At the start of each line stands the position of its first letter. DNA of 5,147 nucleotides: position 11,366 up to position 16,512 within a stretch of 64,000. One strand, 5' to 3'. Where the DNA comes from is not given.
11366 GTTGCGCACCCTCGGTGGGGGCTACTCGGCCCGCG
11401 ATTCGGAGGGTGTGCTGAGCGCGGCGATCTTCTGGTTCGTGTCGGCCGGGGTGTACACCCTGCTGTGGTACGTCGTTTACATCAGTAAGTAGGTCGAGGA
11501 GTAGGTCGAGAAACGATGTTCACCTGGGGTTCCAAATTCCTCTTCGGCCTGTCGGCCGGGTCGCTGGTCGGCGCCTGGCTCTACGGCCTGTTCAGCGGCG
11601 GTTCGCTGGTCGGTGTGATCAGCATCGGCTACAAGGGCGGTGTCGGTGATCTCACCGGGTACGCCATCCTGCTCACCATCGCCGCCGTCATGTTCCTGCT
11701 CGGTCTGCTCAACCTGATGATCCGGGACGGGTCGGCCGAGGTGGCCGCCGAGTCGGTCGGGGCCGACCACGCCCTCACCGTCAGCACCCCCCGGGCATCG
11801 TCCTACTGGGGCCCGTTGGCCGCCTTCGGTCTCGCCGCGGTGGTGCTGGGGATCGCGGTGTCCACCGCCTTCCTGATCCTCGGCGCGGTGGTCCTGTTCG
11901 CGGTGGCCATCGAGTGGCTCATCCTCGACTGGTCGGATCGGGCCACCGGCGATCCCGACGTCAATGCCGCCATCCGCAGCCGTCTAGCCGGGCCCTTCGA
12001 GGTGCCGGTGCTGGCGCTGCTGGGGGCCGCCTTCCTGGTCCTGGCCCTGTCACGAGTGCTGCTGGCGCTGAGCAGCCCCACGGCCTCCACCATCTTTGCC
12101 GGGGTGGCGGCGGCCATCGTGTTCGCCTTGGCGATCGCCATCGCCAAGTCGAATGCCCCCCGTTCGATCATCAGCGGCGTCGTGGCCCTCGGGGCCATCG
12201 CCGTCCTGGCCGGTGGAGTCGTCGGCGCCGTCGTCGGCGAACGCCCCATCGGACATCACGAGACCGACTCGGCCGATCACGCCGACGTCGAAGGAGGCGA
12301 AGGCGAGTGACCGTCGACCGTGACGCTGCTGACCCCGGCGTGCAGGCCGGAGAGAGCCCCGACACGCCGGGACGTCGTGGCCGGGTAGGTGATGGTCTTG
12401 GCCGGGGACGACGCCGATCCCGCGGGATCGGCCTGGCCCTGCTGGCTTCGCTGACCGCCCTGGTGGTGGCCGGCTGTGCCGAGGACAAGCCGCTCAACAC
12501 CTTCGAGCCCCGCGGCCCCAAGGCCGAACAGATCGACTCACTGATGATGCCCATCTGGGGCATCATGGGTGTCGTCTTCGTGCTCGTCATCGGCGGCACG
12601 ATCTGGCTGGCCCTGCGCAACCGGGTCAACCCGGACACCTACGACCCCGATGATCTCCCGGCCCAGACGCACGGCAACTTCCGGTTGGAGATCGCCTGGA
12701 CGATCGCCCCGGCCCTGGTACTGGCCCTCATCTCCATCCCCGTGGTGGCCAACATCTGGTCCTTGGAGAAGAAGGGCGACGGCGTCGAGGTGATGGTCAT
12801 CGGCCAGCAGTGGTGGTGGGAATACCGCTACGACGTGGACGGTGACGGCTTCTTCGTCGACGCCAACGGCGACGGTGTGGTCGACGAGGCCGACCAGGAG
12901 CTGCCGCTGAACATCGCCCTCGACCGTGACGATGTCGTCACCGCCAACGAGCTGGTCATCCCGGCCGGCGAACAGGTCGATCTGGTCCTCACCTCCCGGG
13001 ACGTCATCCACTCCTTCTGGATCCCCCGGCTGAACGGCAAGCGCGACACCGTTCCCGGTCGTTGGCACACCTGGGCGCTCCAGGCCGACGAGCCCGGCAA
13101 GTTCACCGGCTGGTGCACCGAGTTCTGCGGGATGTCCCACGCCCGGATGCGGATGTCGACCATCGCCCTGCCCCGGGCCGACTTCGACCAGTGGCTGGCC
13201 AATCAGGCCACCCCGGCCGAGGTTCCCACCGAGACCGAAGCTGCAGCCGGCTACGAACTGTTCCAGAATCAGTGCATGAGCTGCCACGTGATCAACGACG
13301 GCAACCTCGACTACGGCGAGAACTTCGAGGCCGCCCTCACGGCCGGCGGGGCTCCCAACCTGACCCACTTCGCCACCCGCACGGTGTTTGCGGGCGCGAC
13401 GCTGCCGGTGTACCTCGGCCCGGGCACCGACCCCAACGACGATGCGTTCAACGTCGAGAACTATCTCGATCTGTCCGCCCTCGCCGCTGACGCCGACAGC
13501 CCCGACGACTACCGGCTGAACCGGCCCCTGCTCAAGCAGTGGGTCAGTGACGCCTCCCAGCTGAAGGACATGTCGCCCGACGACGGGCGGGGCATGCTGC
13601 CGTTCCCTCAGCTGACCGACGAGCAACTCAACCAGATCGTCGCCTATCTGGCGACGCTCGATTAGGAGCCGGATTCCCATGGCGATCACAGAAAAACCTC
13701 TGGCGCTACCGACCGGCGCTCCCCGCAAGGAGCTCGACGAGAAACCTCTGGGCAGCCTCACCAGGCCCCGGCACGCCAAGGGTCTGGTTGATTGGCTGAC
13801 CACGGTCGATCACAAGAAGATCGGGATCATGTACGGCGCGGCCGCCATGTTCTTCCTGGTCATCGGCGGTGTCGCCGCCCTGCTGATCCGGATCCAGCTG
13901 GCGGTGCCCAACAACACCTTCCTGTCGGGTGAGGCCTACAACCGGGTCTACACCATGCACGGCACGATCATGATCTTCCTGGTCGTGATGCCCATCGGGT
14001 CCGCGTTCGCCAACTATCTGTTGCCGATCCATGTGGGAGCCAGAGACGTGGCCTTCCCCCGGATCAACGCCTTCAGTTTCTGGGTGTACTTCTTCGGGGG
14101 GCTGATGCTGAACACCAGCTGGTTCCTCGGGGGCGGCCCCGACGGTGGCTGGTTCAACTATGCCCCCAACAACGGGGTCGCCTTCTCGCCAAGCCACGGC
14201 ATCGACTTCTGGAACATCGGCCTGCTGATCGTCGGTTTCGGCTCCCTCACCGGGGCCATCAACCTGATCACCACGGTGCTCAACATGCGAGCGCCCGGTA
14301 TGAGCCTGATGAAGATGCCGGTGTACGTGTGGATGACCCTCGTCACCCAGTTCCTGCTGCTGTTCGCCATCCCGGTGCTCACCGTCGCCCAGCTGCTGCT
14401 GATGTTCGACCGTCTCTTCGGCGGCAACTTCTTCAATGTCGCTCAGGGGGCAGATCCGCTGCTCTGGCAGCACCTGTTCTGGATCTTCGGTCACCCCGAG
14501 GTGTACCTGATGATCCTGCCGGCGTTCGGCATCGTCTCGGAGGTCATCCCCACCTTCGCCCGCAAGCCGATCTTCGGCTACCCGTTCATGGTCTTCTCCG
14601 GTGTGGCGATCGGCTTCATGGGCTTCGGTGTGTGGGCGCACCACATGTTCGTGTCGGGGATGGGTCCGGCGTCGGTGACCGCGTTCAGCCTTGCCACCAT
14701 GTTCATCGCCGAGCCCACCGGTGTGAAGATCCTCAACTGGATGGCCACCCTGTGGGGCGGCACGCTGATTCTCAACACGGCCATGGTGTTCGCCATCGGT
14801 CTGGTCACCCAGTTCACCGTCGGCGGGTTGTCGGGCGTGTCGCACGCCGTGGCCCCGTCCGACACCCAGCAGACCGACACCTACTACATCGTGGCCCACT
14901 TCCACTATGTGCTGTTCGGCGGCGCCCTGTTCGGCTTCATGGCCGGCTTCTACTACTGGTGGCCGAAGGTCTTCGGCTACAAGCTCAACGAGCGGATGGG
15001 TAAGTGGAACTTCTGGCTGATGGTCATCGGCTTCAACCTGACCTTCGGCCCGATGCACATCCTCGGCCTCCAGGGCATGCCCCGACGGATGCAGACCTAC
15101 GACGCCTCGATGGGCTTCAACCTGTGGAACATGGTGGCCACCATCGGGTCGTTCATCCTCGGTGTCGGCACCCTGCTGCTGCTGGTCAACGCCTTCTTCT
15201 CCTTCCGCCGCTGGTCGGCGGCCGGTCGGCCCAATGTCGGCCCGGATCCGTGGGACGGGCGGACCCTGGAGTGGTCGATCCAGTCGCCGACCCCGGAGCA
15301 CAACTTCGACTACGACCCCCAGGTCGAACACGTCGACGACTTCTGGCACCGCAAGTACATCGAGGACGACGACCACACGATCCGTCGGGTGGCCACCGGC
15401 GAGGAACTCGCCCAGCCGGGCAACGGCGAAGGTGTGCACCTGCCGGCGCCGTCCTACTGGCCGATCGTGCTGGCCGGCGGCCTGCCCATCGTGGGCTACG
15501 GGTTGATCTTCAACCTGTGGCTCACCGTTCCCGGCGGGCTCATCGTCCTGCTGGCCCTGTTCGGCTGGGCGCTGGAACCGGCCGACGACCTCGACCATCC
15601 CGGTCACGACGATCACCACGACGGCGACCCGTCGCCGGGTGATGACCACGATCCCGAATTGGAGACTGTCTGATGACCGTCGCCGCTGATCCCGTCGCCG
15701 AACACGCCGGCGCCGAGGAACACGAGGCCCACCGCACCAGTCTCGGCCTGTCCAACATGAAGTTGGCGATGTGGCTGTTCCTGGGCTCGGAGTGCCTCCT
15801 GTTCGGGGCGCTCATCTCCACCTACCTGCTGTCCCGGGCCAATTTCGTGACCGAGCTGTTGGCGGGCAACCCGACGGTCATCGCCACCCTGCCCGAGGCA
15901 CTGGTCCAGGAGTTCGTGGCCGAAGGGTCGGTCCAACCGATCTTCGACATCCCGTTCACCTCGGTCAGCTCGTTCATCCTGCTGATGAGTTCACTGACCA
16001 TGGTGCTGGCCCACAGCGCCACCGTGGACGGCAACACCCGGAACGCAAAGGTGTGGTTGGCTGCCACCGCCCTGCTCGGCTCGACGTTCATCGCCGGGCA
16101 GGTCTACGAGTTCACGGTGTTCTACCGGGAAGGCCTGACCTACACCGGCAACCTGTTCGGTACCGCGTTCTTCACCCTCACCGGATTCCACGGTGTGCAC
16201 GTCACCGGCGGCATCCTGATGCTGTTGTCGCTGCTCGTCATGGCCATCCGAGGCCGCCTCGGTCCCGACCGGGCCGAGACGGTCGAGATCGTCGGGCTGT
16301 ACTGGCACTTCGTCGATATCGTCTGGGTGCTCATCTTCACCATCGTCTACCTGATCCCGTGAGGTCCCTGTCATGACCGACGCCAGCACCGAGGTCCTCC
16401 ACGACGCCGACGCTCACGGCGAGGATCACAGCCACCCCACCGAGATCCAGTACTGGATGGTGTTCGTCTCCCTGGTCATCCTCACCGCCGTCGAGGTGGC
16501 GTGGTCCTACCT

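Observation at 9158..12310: Cofactor-less shadow copy of the oxidase membrane core (subunit I-like, III-like, CtaF-like) placed directly in front of ctaCDE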

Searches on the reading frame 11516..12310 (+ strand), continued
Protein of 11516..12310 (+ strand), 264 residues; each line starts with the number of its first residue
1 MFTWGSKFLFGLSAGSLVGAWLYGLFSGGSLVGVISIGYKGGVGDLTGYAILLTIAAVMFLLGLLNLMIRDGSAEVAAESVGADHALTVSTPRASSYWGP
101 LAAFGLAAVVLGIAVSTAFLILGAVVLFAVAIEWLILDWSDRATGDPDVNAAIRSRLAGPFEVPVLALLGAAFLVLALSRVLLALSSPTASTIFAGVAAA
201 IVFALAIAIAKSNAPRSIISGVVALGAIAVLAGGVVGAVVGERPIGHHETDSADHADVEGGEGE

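Call 75: find_encoding_contigs(protein=P0432, flank=10000, max_places=2)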
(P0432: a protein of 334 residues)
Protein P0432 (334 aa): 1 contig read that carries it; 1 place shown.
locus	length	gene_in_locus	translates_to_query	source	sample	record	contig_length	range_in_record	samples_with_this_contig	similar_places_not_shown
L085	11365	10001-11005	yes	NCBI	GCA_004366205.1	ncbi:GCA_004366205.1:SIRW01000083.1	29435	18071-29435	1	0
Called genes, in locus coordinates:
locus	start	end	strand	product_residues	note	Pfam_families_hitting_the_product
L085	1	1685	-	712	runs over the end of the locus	PF00676:E1_dh, PF02775:TPP_enzyme_C (weak), PF13292:DXP_synthase_N (weak), PF02779:Transket_pyr, PF02780:Transketolase_C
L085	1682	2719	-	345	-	PF02812:ELFV_dehydrog_N, PF00208:ELFV_dehydrog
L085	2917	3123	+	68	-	PF12728:HTH_17, PF00376:MerR, PF13411:MerR_1 (weak)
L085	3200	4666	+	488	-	PF01842:ACT (weak), PF13291:ACT_4 (weak), PF00390:malic, PF03949:Malic_M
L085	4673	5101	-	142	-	PF01934:HepT-like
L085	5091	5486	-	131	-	PF18765:Polbeta (weak)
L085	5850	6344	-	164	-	PF09438:DUF2017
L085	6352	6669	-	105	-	PF02617:ClpS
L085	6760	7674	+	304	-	PF01040:UbiA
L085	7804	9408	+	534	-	-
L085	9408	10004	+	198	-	PF00510:COX3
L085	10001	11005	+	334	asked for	PF13473:Cupredoxin_1 (weak), PF00127:Copper-bind (faint)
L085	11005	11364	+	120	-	?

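Call 76: find_encoding_contigs(protein=P0493, flank=10000, max_places=2)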
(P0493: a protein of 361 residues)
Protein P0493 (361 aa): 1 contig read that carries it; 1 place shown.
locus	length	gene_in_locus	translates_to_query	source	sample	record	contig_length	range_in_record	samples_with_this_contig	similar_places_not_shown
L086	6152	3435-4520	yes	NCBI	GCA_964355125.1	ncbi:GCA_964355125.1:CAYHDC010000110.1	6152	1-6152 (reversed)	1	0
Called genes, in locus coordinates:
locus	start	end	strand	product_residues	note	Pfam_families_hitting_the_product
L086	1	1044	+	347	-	?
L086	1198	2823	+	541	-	PF00115:COX1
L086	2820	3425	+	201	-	PF00510:COX3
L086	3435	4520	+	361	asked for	PF13473:Cupredoxin_1 (weak)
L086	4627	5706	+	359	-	PF02790:COX2_TM, PF00116:COX2, PF00034:Cytochrom_C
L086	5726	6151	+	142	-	?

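Call 83: search_protein_families(library=pfam, proteins=[L083:3173-4780:+, L083:4780-5448:+, L083:5445-6581:+, L085:7804-9408:+], max_evalue=0.001)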
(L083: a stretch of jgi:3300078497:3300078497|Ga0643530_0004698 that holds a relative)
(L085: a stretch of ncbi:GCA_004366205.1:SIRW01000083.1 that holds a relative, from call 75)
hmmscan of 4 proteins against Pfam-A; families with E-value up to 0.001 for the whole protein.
L083:3173-4780:+ (535 aa): 1 family
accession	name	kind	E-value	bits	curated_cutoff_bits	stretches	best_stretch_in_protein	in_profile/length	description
PF00115.25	COX1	-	3.2e-60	204.7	34.8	1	43-462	1-434/436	Cytochrome C and Quinol oxidase polypeptide I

L083:4780-5448:+ (222 aa): 1 family
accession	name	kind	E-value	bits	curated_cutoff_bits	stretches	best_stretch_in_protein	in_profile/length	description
PF00510.24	COX3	-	4.1e-11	43.7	23.8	1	39-213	76-249/258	Cytochrome c oxidase subunit III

L083:5445-6581:+ (378 aa): 2 families
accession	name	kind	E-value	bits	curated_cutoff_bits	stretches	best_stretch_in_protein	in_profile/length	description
PF13473.12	Cupredoxin_1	-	1.7e-10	41.2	27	1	252-335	28-104/104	Cupredoxin-like domain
PF00127.26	Copper-bind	-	0.0003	21.6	21.2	1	251-334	9-97/99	Copper binding proteins, plastocyanin/azurin family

L085:7804-9408:+ (534 aa): 1 family
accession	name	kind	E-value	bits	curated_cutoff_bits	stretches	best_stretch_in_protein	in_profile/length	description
PF00115.25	COX1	-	5.9e-56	190.6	34.8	1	45-462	1-436/436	Cytochrome C and Quinol oxidase polypeptide I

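Call 84: list_cluster_members(proteins=[P0432, P0493, P0120, P0107, P0246, P0105])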
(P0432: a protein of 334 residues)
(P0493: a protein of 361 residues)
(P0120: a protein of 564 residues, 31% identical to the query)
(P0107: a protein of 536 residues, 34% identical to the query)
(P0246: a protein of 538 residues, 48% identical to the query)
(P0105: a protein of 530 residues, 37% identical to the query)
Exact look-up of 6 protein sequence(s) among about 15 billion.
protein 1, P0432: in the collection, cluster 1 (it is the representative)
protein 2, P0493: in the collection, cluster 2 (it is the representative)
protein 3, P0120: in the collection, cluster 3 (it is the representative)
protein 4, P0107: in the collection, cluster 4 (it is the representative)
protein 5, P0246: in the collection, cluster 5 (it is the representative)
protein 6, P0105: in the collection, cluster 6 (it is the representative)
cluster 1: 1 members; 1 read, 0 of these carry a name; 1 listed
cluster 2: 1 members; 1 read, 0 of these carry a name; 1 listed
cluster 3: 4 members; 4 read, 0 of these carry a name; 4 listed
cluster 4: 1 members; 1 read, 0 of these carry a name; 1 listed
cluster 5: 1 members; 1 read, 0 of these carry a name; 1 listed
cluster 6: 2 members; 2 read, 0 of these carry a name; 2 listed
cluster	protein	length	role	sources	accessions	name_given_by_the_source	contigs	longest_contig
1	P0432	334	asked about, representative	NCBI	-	-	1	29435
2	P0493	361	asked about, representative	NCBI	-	-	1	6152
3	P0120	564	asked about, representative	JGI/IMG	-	-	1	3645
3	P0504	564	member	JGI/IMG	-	-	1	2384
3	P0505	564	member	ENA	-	-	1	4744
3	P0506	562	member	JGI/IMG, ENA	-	-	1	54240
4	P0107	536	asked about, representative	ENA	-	-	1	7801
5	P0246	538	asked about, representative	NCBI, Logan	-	-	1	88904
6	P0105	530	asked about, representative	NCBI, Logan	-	-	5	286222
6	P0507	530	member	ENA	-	-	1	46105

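Call 85: find_encoding_contigs(protein=P0506, flank=10000, max_places=2)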
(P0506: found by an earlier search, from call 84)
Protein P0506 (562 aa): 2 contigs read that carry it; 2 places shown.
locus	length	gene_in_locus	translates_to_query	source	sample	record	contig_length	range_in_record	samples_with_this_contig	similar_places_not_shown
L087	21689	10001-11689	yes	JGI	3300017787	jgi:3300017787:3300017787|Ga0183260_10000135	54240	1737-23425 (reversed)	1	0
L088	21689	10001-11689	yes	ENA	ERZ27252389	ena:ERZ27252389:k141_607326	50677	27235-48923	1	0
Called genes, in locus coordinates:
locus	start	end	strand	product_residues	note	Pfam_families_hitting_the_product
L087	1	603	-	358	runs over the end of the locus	PF14716:HHH_8, PF02811:PHP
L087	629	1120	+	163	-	PF00149:Metallophos (faint), PF12850:Metallophos_2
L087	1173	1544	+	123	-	PF06170:DUF983 (weak)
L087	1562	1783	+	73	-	-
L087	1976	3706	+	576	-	PF13200:DUF4015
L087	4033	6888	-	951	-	-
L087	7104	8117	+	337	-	PF00291:PALP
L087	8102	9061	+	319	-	PF01040:UbiA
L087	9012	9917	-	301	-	PF09678:Caa3_CtaG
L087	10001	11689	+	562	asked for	PF00115:COX1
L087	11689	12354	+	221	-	PF00510:COX3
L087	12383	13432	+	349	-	PF13473:Cupredoxin_1 (weak)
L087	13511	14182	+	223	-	-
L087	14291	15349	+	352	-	PF02790:COX2_TM, PF00116:COX2, PF00034:Cytochrom_C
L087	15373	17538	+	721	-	PF00115:COX1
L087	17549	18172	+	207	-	PF00510:COX3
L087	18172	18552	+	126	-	PF03626:COX4_pro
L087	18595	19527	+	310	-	PF09678:Caa3_CtaG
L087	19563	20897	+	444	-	PF02403:Seryl_tRNA_N, PF00587:tRNA-synt_2b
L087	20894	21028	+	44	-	-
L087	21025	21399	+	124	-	PF01127:Sdh_cyt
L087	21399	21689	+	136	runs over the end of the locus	PF01127:Sdh_cyt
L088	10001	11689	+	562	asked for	PF00115:COX1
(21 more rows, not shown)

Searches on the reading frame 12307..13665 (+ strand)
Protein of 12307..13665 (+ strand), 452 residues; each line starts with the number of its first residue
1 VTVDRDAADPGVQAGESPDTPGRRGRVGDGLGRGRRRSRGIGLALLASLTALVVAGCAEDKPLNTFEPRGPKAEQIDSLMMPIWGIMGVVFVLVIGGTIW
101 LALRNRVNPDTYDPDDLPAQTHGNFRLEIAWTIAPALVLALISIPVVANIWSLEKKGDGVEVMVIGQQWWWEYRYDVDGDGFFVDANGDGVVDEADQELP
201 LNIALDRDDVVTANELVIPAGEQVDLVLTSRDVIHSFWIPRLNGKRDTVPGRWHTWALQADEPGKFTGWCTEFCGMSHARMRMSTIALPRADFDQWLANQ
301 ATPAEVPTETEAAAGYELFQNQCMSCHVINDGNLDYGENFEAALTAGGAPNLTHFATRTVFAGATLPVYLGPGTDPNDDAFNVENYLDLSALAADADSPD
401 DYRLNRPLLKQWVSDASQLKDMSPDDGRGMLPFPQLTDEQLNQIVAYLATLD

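Call 83: search_protein_families(library=pfam, proteins=[window:12307-13665:+], max_evalue=0.001)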
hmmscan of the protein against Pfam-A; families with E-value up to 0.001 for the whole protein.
window:12307-13665:+ (452 aa): 4 families
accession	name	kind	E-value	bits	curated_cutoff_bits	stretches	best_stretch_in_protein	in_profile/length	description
PF00116.26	COX2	-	6.5e-21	74.9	22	1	162-283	3-115/120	Cytochrome C oxidase subunit II, periplasmic domain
PF00034.26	Cytochrom_C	-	3.5e-08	35.1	21.3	0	312-357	1-35/90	Cytochrome c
PF13442.11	Cytochrome_CBB3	-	1.6e-06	28.8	27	0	311-333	2-22/68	Cytochrome C oxidase, cbb3-type, subunit III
PF02790.20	COX2_TM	-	1.1e-05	25.9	22.8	1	71-145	14-84/88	Cytochrome C oxidase subunit II, transmembrane domain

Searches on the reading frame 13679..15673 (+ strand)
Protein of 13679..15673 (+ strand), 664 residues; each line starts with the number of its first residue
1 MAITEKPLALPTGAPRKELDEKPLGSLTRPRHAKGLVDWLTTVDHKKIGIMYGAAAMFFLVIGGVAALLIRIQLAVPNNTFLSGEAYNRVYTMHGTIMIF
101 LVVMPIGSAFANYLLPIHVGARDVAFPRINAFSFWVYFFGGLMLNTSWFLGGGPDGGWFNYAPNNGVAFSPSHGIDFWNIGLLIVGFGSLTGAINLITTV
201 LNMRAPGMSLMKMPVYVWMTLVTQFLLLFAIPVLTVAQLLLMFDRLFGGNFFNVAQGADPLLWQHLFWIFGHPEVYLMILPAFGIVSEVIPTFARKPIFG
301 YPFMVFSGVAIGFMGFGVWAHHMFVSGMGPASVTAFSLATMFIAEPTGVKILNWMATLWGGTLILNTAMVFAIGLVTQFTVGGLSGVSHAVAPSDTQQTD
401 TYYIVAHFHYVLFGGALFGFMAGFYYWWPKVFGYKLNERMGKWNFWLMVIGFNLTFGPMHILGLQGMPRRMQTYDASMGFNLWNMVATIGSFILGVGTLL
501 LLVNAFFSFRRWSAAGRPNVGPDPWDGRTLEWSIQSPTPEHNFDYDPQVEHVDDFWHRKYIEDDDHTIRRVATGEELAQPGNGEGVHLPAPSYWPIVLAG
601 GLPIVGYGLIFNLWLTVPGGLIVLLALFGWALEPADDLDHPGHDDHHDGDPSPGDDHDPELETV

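Call 3: search_protein_families(library=pfam, proteins=[window:13679-15673:+], max_evalue=1)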
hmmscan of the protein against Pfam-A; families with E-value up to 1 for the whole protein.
window:13679-15673:+ (664 aa): 2 families
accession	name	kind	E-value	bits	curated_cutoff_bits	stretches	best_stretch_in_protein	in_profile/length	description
PF00115.25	COX1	-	6.2e-155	516.8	34.8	1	47-493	1-436/436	Cytochrome C and Quinol oxidase polypeptide I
PF12270.13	Cyt_c_ox_IV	-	4.3e-07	30.5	26.9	1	581-633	73-125/132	Cytochrome c oxidase subunit IV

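Call 4: search_protein_families(library=ncbifam, proteins=[window:13679-15673:+], max_evalue=1)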
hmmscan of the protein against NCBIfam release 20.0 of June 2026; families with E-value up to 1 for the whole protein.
window:13679-15673:+ (664 aa): 6 families
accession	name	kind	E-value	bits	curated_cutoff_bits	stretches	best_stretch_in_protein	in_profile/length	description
TIGR02891.1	CtaD_CoxA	equivalog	5.4e-209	695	670.75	1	39-549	1-504/504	cytochrome c oxidase subunit I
TIGR02882.1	QoxB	equivalog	1.5e-199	664.6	1015.5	1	38-626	43-617/643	cytochrome aa3 quinol oxidase subunit I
NF050116.1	cyt_aa3_Actin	exception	1.2e-177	592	880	1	38-550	1-508/522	aa3-type cytochrome oxidase subunit I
TIGR02843.1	CyoB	equivalog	2.2e-173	578.2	1020.35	1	37-627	45-623/646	cytochrome o ubiquinol oxidase subunit I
NF011592.0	PRK15017.1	equivalog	9.4e-143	477.3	1271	1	38-624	47-621/663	cytochrome o ubiquinol oxidase subunit I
NF041075.1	quin_ox_SoxB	equivalog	1.8e-25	89.8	700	1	54-512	2-457/468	proton pump complex quinol oxidase subunit SoxB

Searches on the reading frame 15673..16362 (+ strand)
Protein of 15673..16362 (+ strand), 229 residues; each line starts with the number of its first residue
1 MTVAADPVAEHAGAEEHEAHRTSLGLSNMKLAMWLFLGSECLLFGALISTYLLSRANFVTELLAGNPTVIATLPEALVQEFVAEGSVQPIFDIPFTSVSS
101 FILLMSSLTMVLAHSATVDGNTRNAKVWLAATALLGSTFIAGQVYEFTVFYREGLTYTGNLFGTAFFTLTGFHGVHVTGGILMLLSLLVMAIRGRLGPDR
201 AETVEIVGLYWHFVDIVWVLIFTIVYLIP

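Call 3: search_protein_families(library=pfam, proteins=[window:15673-16362:+], max_evalue=1)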
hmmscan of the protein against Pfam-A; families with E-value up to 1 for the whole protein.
window:15673-16362:+ (229 aa): 1 family
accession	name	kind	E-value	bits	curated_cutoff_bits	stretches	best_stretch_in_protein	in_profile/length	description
PF00510.24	COX3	-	1.3e-21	78.1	23.8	1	22-227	69-255/258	Cytochrome c oxidase subunit III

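Call 4: search_protein_families(library=ncbifam, proteins=[window:15673-16362:+], max_evalue=1)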
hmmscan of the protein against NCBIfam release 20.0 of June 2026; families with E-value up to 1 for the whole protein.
window:15673-16362:+ (229 aa): 4 families
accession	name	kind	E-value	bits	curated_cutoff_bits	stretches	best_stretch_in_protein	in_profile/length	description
TIGR02842.1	CyoC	equivalog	4.4e-37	128.1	223.75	2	77-228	26-177/180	cytochrome o ubiquinol oxidase subunit III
NF007944.0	PRK10663.1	equivalog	1.4e-34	119.7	340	2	77-228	50-201/204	cytochrome o ubiquinol oxidase subunit III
NF050119.1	aa3_CtaE_Actin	exception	2.1e-33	116.2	190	1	35-228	17-189/190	aa3-type cytochrome oxidase subunit III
TIGR02897.1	QoxC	equivalog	1.1e-32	113.7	239.9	2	87-228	46-187/190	cytochrome aa3 quinol oxidase subunit III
